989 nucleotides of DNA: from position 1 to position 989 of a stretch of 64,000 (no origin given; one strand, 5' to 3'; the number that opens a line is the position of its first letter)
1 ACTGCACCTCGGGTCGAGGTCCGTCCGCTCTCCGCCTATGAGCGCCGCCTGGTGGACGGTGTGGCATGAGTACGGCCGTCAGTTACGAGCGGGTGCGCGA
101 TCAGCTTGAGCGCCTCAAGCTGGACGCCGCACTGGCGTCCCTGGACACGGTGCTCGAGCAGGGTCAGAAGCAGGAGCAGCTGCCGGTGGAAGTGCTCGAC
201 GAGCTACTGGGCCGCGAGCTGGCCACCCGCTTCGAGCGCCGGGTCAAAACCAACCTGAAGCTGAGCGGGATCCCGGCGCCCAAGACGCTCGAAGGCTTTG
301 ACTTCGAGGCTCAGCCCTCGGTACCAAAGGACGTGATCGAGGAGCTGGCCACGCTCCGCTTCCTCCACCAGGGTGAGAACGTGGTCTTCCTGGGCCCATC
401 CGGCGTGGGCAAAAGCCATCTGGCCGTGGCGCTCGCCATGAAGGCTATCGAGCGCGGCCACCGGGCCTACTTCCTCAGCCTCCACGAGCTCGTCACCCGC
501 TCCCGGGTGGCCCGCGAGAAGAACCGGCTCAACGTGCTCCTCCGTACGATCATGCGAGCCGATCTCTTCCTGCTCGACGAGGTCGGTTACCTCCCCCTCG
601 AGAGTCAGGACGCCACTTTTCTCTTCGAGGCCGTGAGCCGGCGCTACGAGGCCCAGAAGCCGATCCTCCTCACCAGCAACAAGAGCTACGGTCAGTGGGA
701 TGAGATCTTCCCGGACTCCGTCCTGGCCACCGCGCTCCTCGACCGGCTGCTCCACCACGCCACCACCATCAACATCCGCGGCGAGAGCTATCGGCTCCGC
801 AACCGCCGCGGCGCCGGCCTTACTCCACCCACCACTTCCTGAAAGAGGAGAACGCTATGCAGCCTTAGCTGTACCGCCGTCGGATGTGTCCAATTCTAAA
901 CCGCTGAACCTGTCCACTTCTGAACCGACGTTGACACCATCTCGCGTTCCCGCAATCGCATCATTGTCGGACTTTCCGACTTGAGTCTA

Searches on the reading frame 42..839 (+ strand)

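Call 24: search_protein_families(library=pfam, proteins=[window:42-839:+], max_evalue=0.00001)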
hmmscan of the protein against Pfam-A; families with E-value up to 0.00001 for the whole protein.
window:42-839:+ (266 aa): 2 families
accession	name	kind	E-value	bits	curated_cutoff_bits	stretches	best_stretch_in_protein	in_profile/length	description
PF01695.23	IstB_IS21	-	5.9e-75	252.3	24.1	1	21-256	2-236/238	IstB-like ATP binding protein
PF00308.24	Bac_DnaA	-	6.3e-07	30.2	23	1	114-216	37-141/162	Bacterial DnaA ATPAse domain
